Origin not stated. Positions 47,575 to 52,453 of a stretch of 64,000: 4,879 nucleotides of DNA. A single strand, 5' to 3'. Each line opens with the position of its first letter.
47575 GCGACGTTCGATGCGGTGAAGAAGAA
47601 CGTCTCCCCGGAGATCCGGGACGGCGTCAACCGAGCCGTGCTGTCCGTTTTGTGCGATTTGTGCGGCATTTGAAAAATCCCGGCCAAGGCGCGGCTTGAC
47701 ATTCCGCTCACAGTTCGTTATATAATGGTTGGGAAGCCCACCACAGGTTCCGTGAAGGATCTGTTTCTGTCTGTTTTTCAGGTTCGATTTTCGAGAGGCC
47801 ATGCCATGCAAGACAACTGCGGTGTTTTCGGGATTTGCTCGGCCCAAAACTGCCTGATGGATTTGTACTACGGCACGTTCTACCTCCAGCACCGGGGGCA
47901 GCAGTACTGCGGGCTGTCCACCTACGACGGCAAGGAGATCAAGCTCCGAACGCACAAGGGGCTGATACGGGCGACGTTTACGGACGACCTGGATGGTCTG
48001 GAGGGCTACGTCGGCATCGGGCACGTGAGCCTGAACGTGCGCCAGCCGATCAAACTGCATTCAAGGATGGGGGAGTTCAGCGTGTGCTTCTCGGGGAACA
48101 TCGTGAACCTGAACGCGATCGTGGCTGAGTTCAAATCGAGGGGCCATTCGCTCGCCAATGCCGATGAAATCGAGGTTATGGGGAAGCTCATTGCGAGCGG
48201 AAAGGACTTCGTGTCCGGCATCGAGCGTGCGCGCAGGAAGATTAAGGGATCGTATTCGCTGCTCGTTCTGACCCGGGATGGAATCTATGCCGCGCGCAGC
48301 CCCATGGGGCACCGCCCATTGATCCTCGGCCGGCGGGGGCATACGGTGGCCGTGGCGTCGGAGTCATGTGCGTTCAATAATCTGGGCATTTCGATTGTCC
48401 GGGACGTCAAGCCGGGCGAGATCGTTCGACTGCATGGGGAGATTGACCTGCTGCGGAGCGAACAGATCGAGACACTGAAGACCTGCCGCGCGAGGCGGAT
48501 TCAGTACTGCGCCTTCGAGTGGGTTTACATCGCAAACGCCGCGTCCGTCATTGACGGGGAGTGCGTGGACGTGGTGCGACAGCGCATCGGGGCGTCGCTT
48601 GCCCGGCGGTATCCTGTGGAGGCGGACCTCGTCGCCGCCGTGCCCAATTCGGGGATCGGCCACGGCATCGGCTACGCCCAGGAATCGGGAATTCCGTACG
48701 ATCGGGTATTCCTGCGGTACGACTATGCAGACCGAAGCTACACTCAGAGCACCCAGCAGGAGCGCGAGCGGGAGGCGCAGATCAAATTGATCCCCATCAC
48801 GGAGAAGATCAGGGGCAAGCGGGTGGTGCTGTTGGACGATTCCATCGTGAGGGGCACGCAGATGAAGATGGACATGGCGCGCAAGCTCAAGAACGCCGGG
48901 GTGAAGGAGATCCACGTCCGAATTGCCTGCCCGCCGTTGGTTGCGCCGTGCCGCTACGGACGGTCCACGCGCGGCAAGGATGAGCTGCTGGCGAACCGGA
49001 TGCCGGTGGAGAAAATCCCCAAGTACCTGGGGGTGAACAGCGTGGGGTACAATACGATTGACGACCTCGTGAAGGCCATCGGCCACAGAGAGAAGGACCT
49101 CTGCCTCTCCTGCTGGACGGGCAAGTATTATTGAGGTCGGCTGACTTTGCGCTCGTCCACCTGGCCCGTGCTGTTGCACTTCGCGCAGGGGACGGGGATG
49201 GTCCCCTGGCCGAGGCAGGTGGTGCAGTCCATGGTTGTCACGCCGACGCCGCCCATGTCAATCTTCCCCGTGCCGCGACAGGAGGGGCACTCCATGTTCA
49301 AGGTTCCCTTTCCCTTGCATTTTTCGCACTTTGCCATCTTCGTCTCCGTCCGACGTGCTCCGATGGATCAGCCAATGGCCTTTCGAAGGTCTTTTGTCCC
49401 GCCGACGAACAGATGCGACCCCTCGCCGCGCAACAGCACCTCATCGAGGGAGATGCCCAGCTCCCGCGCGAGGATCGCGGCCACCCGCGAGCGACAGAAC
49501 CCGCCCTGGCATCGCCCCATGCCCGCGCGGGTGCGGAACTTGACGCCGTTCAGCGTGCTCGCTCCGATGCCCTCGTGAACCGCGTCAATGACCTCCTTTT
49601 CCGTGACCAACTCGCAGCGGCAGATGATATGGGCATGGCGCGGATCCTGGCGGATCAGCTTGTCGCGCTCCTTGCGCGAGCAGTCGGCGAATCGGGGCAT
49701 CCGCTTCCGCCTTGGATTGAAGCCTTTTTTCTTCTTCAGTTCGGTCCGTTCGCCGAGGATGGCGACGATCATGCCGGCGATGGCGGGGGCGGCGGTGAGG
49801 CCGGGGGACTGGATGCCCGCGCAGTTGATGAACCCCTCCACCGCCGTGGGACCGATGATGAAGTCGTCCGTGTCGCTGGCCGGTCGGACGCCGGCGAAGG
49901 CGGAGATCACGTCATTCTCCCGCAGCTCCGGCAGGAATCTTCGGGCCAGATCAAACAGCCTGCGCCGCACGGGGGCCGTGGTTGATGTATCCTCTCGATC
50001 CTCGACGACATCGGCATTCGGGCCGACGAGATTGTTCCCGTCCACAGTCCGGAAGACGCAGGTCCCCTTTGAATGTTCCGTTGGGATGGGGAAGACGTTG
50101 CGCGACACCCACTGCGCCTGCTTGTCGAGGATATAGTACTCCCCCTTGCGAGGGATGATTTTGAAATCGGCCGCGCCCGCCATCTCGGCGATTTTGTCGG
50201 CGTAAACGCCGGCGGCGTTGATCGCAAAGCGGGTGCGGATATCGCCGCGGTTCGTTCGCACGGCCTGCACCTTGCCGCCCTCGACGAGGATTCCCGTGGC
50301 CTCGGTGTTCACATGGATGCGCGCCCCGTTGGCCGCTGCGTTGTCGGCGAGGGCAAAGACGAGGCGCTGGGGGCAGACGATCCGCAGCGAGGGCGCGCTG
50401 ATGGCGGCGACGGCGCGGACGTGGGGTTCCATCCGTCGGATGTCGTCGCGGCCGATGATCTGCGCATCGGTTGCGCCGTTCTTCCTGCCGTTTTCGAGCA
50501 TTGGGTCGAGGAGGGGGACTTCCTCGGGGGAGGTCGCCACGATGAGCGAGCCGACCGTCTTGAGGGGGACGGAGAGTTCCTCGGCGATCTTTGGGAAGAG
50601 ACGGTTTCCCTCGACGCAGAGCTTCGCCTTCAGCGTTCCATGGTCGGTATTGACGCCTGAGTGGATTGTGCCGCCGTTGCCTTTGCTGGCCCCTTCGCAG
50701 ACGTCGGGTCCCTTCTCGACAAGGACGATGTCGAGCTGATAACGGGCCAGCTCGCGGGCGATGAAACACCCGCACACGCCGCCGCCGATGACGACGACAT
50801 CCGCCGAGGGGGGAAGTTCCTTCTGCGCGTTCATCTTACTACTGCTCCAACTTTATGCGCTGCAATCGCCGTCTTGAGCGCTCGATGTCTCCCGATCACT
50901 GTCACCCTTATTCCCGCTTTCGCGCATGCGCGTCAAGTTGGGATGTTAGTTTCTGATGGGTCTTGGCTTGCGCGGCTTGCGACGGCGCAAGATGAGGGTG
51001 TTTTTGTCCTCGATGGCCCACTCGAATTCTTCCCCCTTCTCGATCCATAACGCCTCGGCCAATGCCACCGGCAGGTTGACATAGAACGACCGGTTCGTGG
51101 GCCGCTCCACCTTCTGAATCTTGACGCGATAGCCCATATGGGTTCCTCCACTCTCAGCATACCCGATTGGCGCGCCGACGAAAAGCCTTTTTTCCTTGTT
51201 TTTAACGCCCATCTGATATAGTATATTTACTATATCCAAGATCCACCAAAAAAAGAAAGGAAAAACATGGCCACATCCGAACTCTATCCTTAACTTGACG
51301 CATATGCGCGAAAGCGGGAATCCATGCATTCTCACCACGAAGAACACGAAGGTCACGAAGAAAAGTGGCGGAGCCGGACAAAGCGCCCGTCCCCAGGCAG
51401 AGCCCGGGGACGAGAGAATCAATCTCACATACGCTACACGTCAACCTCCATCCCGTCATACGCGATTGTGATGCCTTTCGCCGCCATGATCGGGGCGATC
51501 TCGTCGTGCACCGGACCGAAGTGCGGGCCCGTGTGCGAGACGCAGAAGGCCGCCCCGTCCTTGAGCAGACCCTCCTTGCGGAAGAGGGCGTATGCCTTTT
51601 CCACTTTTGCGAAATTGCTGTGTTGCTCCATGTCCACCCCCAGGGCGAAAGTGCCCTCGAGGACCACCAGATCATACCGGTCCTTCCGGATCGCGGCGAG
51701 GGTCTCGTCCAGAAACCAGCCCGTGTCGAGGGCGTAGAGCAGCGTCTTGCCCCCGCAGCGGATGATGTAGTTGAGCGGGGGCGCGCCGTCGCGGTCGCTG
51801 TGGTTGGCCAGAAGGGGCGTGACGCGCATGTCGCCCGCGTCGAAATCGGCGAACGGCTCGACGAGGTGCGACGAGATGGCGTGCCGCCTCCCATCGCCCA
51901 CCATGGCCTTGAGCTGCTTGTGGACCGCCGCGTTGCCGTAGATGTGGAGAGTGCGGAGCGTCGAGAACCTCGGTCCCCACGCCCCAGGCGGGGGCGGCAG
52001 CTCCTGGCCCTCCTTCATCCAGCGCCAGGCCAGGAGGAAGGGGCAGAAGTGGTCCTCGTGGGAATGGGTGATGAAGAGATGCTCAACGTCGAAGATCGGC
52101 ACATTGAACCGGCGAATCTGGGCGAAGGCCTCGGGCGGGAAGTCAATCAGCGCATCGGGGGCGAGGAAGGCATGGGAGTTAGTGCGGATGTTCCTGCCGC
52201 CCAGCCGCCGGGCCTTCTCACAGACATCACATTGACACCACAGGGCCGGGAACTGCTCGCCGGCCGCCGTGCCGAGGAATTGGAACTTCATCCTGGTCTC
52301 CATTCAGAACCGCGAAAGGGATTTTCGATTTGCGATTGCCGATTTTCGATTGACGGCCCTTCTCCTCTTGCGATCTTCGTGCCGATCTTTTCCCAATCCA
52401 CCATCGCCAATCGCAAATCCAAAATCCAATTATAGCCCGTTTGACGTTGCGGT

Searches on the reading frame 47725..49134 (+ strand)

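Call 32: search_protein_families(library=pfam, proteins=[window:47725-49134:+])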
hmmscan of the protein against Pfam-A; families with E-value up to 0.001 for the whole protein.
window:47725-49134:+ (469 aa): 3 families
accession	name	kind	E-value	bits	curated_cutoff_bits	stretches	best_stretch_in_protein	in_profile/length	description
PF13537.11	GATase_7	-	2.9e-13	50.3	25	1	106-217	13-121/123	Glutamine amidotransferase domain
PF00156.33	Pribosyltran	-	2.9e-05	23.9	26.3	1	296-401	26-123/158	Phosphoribosyl transferase domain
PF13522.11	GATase_6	-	0.00015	22.2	27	1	105-213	28-130/130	Glutamine amidotransferase domain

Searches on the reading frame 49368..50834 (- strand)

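Call 32: search_protein_families(library=pfam, proteins=[window:49368-50834:-])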
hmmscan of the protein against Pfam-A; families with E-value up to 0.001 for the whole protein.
window:49368-50834:- (488 aa): 9 families
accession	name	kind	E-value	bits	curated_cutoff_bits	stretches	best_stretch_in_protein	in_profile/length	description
PF01266.30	DAO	-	9e-72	243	27.9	1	12-357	1-351/353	FAD dependent oxidoreductase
PF04324.20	Fer2_BFD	-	3.6e-13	50.1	26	1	403-457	1-50/50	BFD-like [2Fe-2S] binding domain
PF07992.20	Pyr_redox_2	-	3.5e-07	30.4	26.1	1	12-46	2-178/291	Pyridine nucleotide-disulphide oxidoreductase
PF01494.25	FAD_binding_3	-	4.2e-07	30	22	0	11-44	2-35/349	FAD binding domain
PF00070.33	Pyr_redox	-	8.5e-06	26.6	22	0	13-46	2-35/82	Pyridine nucleotide-disulphide oxidoreductase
PF00890.30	FAD_binding_2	-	9.4e-06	25.5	20.4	1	12-207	1-193/414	FAD binding domain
PF13450.12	NAD_binding_8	-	2.5e-05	24.9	21.9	1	15-46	1-32/68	NAD(P)-binding Rossmann-like domain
PF05834.18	Lycopene_cycl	-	3e-05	23.7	23.4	1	12-46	1-37/380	Lycopene cyclase protein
PF02254.24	TrkA_N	-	0.0009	20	23.8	0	13-69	1-56/116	TrkA-N domain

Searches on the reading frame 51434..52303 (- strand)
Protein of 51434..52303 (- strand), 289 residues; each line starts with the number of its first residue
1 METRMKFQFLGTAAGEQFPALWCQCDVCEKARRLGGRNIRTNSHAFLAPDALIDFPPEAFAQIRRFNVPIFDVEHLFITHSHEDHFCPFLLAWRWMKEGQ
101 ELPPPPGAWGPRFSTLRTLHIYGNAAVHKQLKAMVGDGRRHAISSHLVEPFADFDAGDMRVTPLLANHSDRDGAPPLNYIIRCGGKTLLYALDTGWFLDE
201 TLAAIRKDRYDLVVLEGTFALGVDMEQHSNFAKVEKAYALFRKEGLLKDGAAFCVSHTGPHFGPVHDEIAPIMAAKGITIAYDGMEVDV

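Call 32: search_protein_families(library=pfam, proteins=[window:51434-52303:-])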
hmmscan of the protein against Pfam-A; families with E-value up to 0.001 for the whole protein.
window:51434-52303:- (289 aa): 2 families
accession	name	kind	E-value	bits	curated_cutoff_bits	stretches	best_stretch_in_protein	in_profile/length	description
PF12706.13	Lactamase_B_2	-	8.9e-09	35.7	27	1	117-231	51-178/200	Beta-lactamase superfamily domain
PF00753.33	Lactamase_B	-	0.00086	19.7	22.7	0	55-86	26-57/196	Metallo-beta-lactamase superfamily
